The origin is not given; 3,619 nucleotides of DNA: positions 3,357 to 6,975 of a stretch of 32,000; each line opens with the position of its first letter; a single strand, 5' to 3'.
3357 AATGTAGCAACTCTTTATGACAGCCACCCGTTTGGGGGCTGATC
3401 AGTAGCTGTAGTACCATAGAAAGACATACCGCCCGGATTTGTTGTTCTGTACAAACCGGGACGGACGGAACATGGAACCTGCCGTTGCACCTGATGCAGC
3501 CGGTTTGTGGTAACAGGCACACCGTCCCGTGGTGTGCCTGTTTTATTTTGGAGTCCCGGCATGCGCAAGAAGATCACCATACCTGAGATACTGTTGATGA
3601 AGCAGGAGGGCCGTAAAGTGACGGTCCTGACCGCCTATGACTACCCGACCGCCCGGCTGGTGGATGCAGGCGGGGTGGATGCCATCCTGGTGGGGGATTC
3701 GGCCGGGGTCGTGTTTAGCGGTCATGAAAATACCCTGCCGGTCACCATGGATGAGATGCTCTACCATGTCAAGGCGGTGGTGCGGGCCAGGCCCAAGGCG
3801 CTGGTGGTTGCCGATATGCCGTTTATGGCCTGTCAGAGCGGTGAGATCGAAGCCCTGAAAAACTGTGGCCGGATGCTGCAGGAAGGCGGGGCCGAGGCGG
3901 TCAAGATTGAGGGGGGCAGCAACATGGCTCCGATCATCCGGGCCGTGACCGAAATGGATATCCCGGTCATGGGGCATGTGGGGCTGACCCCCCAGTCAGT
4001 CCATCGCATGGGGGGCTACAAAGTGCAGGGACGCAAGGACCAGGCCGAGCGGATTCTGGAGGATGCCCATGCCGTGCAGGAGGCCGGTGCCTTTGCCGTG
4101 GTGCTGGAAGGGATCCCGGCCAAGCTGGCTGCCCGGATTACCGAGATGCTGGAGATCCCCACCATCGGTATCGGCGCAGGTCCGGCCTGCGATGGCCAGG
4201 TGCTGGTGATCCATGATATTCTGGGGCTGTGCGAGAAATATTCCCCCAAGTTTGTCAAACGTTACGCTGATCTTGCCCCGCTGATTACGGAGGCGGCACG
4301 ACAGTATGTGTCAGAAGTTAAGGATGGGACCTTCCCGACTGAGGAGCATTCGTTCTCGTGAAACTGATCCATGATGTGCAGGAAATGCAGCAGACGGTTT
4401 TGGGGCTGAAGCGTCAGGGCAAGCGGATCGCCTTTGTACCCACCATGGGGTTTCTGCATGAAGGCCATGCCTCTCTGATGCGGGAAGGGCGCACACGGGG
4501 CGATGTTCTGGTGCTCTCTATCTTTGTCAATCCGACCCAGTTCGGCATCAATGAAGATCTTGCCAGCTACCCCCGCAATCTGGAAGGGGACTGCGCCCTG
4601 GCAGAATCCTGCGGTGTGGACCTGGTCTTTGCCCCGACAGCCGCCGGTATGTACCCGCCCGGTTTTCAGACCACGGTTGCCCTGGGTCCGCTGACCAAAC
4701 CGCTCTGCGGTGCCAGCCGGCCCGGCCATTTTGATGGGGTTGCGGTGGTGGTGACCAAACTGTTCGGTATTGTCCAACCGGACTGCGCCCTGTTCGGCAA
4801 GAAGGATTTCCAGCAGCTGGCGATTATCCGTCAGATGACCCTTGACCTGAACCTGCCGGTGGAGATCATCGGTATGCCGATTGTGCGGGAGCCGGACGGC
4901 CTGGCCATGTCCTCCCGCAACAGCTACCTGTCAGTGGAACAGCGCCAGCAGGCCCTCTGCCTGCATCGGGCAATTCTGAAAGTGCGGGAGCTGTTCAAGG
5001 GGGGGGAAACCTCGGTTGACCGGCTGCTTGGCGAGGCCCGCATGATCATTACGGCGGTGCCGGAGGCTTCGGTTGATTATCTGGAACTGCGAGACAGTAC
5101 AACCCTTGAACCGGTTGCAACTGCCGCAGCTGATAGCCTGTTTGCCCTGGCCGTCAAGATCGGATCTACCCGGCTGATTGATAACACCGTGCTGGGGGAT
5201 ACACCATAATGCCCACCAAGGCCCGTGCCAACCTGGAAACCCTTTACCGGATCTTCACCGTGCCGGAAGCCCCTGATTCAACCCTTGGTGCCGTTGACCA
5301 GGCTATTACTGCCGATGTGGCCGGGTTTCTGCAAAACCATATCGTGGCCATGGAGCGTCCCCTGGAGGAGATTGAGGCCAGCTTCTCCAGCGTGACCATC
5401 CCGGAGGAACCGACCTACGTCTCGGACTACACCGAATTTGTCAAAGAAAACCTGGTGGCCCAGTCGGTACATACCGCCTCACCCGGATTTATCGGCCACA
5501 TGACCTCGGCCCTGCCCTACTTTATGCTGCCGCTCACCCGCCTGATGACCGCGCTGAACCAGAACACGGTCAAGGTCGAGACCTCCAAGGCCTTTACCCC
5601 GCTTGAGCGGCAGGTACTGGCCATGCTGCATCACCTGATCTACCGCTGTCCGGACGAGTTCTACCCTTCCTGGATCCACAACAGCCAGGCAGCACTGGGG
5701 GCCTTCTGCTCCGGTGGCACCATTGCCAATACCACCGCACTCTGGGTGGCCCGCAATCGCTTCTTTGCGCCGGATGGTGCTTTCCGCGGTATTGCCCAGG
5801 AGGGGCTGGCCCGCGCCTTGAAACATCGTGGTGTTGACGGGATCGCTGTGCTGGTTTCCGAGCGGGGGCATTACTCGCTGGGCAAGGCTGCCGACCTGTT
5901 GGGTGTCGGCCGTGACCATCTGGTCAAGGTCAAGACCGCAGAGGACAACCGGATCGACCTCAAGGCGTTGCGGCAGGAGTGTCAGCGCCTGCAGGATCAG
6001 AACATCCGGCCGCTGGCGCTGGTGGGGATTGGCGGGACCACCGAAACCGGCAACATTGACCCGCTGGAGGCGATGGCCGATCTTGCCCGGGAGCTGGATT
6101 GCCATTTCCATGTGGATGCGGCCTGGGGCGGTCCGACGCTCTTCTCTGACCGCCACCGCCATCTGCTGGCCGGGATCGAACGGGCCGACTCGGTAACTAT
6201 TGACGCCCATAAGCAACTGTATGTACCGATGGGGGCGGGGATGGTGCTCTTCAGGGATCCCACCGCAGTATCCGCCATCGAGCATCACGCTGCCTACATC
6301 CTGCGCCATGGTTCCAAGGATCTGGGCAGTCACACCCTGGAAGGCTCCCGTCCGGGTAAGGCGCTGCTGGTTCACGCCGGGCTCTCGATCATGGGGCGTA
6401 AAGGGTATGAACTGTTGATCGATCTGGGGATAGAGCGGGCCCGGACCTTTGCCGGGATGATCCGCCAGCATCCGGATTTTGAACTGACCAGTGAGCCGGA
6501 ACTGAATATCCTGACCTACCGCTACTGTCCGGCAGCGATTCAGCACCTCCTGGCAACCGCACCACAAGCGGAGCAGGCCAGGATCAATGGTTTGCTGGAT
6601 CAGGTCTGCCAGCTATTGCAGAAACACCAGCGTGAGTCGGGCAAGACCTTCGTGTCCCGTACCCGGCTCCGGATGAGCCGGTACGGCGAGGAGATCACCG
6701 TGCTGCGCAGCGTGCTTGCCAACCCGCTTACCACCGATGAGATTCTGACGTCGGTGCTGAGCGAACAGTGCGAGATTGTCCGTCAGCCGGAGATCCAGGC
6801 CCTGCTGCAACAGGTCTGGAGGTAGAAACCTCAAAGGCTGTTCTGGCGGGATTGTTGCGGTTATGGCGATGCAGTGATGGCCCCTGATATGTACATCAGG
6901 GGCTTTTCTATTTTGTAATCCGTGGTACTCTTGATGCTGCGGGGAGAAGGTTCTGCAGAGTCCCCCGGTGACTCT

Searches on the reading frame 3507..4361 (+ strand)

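Call 9: search_protein_families(library=pfam, proteins=[window:3507-4361:+], max_evalue=0.01)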
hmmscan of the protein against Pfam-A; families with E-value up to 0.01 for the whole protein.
window:3507-4361:+ (284 aa): 2 families
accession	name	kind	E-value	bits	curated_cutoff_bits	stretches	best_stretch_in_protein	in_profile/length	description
PF02548.21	Pantoate_transf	-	4.1e-116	387.4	28.7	1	22-278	1-258/259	Ketopantoate hydroxymethyltransferase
PF13714.12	PEP_mutase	-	2.6e-06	27.6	31.5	1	32-204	5-180/240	Phosphoenolpyruvate phosphomutase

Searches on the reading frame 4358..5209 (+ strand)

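Call 9: search_protein_families(library=pfam, proteins=[window:4358-5209:+], max_evalue=0.01)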
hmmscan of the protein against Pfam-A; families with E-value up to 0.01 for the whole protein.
window:4358-5209:+ (283 aa): 1 family
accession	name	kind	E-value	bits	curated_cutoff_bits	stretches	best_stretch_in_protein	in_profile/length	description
PF02569.21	Pantoate_ligase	-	9.7e-105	350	20.7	1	3-277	2-267/268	Pantoate-beta-alanine ligase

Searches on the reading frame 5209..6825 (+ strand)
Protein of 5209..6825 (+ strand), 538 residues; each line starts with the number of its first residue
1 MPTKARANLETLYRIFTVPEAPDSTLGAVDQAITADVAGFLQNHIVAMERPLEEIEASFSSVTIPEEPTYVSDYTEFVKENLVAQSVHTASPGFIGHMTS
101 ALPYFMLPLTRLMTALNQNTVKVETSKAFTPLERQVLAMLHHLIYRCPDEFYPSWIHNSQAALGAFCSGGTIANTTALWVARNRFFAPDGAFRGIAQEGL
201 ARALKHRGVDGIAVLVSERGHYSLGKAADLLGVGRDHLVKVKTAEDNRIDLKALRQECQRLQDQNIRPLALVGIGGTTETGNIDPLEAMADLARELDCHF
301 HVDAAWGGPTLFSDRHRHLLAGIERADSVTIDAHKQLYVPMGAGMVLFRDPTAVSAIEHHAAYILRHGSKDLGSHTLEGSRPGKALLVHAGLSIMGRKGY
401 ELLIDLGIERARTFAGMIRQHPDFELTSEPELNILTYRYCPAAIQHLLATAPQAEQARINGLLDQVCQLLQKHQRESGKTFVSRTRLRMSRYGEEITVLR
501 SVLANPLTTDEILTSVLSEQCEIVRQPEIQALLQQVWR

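Call 9: search_protein_families(library=pfam, proteins=[window:5209-6825:+], max_evalue=0.01)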
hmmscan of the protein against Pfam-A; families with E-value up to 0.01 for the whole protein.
window:5209-6825:+ (538 aa): 3 families
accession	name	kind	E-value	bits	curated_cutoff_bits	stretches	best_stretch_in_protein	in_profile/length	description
PF00282.25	Pyridoxal_deC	-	2.8e-47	161.7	27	1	62-439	10-374/375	Pyridoxal-dependent decarboxylase conserved domain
PF01212.27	Beta_elim_lyase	-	2.2e-07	30.9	27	1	213-363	73-215/288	Beta-eliminating lyase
PF00266.25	Aminotran_5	-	0.0002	20.9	21.5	1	209-352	86-217/371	Aminotransferase class-V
